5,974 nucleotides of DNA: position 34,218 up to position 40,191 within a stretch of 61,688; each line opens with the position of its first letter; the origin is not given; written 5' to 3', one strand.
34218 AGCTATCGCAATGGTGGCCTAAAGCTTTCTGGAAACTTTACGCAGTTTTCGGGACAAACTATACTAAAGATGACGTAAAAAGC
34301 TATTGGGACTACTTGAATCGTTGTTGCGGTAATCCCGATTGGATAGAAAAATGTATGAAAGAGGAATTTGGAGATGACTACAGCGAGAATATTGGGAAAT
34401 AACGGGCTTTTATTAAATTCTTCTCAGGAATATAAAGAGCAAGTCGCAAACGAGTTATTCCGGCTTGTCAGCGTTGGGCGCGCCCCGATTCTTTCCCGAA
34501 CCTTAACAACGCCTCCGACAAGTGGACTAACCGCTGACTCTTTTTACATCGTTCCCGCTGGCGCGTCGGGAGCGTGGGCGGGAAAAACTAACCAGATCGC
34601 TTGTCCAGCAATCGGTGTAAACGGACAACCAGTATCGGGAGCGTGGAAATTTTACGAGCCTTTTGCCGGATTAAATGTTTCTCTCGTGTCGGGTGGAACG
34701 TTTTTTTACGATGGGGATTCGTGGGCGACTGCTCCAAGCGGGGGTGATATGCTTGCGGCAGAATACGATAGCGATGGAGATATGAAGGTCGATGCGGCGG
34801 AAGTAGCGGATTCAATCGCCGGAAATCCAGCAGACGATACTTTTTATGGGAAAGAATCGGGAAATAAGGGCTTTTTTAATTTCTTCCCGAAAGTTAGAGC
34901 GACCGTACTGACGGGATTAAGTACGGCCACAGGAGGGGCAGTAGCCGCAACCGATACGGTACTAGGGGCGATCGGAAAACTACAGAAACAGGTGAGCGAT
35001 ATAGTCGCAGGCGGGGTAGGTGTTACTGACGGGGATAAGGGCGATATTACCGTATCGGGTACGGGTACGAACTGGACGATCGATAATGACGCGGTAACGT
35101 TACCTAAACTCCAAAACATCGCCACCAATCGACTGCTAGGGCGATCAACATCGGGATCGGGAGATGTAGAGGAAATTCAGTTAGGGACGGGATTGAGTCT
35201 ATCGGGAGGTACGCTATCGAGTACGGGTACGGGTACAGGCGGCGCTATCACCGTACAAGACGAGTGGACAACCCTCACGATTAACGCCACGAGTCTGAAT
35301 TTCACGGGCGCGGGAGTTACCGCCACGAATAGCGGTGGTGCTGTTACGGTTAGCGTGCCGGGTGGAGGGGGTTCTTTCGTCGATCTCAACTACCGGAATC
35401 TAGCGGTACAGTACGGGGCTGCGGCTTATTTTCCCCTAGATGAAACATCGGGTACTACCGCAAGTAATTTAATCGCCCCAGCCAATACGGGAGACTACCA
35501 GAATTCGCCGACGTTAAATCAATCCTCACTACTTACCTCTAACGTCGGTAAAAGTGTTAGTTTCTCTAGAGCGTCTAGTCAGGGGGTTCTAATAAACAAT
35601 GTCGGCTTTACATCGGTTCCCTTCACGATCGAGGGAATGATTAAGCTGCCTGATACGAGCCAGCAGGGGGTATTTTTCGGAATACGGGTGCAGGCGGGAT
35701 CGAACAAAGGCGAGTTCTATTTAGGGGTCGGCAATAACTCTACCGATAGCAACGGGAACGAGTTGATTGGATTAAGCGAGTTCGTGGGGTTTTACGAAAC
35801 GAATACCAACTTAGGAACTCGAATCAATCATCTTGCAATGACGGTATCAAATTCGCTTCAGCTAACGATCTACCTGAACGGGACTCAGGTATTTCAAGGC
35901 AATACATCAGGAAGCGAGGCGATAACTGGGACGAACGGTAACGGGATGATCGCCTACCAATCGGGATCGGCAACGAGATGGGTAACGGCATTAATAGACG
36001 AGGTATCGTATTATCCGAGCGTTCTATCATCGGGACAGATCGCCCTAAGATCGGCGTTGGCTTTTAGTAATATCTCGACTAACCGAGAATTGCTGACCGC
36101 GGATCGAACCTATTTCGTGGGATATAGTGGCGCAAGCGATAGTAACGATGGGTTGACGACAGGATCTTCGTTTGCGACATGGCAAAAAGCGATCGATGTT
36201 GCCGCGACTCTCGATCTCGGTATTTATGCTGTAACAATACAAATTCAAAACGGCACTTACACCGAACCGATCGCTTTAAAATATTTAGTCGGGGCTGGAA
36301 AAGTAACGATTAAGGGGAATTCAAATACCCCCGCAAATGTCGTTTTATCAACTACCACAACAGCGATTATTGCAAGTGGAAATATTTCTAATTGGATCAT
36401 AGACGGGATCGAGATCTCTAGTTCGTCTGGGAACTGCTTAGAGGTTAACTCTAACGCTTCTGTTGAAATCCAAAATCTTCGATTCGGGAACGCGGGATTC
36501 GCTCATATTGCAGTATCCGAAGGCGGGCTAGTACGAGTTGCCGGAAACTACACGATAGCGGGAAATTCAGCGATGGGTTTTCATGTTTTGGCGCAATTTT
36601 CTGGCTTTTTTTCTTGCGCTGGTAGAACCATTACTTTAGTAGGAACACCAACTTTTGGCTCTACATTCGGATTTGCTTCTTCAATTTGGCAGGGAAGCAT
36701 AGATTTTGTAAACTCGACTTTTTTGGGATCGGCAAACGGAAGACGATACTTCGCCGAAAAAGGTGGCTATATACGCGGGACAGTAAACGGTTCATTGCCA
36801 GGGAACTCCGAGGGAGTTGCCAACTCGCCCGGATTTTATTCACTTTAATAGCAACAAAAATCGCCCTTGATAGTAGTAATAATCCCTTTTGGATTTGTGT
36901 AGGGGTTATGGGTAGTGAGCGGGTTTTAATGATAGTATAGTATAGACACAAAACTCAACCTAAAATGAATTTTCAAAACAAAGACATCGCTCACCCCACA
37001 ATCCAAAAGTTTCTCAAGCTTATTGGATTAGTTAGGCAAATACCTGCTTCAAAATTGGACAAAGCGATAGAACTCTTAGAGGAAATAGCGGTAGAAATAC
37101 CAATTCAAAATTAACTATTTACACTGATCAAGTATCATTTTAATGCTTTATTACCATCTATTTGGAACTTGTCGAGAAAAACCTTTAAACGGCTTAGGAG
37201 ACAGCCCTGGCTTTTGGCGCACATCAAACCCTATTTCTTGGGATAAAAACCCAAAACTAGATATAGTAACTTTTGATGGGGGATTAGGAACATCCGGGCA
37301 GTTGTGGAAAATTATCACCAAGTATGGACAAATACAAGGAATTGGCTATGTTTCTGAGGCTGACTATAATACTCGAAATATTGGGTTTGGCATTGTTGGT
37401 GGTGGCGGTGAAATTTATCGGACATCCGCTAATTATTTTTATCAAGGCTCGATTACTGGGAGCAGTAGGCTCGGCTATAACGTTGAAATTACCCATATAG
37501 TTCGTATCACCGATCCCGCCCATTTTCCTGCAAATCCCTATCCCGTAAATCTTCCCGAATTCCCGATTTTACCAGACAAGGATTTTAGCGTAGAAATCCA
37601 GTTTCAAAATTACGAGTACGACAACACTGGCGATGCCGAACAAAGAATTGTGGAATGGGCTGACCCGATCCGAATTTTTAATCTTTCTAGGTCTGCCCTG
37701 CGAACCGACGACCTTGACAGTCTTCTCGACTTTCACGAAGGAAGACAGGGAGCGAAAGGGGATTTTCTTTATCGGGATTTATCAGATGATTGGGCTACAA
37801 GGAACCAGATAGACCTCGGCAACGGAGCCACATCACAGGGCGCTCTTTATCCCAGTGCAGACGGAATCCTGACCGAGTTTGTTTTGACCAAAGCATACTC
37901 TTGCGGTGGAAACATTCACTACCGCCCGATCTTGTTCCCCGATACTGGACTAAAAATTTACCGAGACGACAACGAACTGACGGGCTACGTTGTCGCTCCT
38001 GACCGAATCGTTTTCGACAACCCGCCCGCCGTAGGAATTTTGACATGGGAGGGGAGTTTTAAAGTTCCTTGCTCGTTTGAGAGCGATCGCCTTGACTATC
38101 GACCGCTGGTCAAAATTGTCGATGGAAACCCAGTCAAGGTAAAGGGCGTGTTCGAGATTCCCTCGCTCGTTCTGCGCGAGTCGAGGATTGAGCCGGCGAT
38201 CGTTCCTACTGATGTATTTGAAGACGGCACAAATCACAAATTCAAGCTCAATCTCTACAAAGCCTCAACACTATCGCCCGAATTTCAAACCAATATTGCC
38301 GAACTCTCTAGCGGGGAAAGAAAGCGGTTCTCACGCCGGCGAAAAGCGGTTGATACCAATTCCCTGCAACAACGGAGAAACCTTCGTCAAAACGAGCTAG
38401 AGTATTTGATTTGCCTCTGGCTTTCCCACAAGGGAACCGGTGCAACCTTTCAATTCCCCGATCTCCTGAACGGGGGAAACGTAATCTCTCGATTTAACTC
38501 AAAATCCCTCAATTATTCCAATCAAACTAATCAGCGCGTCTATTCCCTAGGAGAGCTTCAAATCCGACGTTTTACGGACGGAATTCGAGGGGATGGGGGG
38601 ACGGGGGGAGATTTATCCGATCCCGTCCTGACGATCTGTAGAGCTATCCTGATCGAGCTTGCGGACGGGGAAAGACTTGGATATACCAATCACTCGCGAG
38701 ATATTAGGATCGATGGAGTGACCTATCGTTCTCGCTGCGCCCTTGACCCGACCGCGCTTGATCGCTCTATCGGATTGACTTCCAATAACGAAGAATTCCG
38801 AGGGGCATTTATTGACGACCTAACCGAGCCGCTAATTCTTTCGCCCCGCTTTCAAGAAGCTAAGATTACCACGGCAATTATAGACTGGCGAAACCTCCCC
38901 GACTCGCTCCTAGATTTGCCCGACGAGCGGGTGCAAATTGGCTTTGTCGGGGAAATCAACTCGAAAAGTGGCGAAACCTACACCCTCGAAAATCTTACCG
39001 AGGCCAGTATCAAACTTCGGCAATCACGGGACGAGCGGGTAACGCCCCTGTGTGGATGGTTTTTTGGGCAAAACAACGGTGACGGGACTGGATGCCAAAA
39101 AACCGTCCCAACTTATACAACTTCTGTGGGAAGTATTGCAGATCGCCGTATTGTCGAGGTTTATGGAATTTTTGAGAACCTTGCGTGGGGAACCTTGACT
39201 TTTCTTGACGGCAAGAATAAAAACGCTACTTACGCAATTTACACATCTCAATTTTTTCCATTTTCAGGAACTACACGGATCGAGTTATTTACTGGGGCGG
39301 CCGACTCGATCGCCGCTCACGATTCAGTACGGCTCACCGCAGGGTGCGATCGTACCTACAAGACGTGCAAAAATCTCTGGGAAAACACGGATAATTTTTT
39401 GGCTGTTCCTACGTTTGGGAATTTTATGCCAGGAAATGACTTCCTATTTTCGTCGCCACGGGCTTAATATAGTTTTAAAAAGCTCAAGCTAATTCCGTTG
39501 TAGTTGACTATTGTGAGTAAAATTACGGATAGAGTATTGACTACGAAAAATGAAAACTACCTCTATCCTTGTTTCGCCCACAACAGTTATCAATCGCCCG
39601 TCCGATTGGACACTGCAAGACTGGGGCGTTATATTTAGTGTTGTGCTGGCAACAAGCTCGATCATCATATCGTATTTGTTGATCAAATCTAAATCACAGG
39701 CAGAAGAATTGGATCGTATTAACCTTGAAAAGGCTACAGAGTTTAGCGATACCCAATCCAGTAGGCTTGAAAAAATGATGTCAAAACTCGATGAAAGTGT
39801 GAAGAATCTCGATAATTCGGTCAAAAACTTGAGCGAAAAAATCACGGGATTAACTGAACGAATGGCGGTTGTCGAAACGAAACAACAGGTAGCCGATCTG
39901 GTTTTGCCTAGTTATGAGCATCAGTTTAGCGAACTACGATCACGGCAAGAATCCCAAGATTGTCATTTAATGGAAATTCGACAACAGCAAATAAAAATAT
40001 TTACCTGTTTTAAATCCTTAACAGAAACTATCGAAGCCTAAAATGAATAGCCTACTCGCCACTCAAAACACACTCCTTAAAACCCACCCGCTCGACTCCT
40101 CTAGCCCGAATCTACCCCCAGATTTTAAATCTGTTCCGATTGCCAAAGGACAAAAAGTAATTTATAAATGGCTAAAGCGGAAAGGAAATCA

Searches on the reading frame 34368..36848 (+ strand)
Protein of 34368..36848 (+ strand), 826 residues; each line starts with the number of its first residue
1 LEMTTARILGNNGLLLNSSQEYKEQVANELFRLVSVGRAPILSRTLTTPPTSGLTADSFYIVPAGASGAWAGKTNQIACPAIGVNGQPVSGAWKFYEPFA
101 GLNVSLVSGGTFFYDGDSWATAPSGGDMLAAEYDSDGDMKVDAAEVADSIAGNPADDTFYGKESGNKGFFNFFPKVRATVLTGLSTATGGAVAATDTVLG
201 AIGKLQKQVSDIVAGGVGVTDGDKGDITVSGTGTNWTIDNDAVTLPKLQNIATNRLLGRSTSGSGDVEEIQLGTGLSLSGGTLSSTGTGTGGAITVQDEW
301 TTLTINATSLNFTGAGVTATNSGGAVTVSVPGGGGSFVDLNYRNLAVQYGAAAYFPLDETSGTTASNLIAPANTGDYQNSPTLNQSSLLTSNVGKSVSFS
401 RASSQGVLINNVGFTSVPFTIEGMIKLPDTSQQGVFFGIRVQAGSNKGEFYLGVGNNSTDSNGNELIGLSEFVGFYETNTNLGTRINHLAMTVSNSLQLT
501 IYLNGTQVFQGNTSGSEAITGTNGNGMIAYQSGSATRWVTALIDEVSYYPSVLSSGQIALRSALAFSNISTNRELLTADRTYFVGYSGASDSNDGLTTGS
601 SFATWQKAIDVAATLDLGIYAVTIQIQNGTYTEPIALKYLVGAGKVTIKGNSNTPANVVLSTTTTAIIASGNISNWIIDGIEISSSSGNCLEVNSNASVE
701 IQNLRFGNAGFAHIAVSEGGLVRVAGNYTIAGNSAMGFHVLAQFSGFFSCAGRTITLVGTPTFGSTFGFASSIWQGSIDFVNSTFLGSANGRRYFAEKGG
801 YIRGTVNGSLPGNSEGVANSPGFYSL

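Call 46: search_protein_families(library=phrogs, proteins=[window:34368-36848:+], max_evalue=0.0001)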
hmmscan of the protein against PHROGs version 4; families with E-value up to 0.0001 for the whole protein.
window:34368-36848:+ (826 aa): 1 family
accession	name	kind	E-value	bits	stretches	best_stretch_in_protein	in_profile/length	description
phrog_5363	-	unknown function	1.5e-14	55.4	1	21-130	23-124/245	-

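Call 62: search_protein_families(library=pfam, proteins=[window:34368-36848:+], max_evalue=0.01)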
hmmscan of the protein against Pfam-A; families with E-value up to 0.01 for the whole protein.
window:34368-36848:+ (826 aa): 2 families
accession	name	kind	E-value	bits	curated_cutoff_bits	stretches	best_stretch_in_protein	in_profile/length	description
PF10983.13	DUF2793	-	1.8e-09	37.8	27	1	36-119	11-86/87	Protein of unknown function (DUF2793)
PF19264.4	DUF5907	-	2.2e-09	37.8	27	1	225-285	15-73/80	Repeat of unknown function (DUF5907)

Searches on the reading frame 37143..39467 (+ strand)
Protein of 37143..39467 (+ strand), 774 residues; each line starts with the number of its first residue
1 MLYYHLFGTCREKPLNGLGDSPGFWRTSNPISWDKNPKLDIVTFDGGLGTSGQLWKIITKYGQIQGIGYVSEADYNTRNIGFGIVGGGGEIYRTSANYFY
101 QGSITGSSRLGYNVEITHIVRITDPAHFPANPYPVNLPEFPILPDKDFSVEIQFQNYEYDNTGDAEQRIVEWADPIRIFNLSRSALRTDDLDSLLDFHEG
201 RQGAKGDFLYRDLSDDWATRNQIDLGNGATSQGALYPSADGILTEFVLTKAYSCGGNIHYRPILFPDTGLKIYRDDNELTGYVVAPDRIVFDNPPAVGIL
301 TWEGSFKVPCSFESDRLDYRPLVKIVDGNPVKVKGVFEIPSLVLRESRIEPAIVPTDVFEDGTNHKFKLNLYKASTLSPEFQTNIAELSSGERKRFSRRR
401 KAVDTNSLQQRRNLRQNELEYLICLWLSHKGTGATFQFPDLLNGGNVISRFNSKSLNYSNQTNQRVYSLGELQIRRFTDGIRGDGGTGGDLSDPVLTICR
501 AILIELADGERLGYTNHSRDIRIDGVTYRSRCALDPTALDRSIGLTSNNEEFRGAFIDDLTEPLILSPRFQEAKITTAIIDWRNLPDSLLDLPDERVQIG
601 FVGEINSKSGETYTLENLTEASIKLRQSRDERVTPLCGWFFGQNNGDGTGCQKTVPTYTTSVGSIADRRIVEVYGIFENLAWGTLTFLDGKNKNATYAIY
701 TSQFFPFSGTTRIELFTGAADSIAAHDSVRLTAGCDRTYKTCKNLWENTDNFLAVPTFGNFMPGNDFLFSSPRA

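Call 46: search_protein_families(library=phrogs, proteins=[window:37143-39467:+], max_evalue=0.0001)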
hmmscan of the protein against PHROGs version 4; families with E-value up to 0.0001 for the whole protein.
window:37143-39467:+ (774 aa): 2 families
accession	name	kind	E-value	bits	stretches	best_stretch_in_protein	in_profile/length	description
phrog_778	-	tail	2.5e-25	90.5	1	495-765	12-266/287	tail assembly protein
phrog_2913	-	other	6.8e-23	82.6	1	166-320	135-280/306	glycoside hydrolase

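Call 100: search_protein_families(library=pfam, proteins=[window:37143-39467:+], max_evalue=0.01)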
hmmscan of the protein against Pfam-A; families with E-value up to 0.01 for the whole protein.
window:37143-39467:+ (774 aa): 3 families
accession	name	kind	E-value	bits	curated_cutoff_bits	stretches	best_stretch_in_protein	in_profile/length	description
PF09343.15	DUF2460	-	7.1e-28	97.9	30.4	2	164-319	29-186/205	Conserved hypothetical protein 2217 (DUF2460)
PF09931.15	Phage_phiJL001_Gp84_N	-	5.2e-21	75.9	26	1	491-642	8-153/160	Baseplate hub protein, N-terminal attachment domain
PF09356.15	Phage_BR0599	-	2e-13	50.9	22.9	1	681-765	4-79/80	Phage conserved hypothetical protein BR0599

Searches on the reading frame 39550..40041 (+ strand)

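Call 46: search_protein_families(library=phrogs, proteins=[window:39550-40041:+], max_evalue=0.0001)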
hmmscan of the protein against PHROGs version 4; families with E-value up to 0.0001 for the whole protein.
window:39550-40041:+ (163 aa): 2 families
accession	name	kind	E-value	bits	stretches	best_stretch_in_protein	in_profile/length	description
phrog_1863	-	unknown function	1.5e-06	29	1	27-117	6-86/97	-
phrog_736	-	unknown function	2.2e-05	25.6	1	24-121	13-93/112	-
